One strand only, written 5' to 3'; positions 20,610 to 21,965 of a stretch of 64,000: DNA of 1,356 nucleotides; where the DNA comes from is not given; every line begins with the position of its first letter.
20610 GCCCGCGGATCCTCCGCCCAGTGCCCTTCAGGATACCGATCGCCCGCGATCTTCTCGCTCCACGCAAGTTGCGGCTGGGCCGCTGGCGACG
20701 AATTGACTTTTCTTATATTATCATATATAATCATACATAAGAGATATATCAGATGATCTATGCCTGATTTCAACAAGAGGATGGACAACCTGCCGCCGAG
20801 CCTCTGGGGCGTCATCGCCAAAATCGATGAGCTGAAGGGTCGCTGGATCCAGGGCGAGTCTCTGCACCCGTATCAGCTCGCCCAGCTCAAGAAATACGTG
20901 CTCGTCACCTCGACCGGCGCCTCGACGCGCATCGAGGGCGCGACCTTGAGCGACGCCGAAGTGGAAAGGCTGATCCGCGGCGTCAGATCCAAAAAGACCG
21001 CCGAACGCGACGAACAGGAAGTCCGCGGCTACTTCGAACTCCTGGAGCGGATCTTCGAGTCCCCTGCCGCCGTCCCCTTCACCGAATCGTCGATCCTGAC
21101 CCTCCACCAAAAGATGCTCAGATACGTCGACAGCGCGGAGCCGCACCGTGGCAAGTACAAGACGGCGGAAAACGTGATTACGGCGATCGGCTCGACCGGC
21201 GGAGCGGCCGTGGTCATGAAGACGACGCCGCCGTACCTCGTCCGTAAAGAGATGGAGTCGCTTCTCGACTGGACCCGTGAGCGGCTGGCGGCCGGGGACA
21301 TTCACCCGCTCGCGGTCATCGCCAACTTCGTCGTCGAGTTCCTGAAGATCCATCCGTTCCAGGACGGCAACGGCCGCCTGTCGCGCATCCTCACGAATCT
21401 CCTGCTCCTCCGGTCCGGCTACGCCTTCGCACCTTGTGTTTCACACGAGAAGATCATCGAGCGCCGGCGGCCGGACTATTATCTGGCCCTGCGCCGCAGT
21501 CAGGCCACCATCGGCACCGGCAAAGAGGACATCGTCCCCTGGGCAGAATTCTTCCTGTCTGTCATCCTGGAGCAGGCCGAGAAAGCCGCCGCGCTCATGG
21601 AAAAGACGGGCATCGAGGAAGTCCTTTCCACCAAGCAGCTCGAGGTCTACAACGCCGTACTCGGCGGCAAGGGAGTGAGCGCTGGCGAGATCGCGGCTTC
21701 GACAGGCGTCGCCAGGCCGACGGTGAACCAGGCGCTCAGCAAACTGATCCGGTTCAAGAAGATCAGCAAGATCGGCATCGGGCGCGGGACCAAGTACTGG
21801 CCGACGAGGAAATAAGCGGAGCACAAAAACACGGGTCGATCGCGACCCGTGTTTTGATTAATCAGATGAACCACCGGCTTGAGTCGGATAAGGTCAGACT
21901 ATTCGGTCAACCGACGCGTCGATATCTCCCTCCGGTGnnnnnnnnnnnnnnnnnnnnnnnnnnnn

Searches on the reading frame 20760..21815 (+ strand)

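Call 9: search_protein_families(library=pfam, proteins=[window:20760-21815:+], max_evalue=0.01)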
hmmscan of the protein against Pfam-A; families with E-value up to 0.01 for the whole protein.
window:20760-21815:+ (351 aa): 6 families
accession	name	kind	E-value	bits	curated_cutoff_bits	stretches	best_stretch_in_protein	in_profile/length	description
PF02661.23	Fic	-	2e-17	64.3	24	1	106-216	1-93/93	Fic/DOC family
PF01978.25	TrmB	-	0.00048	20.4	25.6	1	289-331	6-48/68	Sugar-specific transcriptional regulator TrmB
PF22168.2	DIP2311-like_C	-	0.0011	19.6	27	1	310-347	24-61/63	Transcriptional regulator DIP2311-like, C-terminal domain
PF12802.13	MarR_2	-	0.0016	19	27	1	299-330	13-45/61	MarR family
PF13412.12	HTH_24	-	0.005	16.8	21.9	1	291-331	3-43/48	Winged helix-turn-helix DNA-binding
PF13545.12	HTH_Crp_2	-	0.0054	17.1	27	0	307-336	24-53/70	Crp-like helix-turn-helix domain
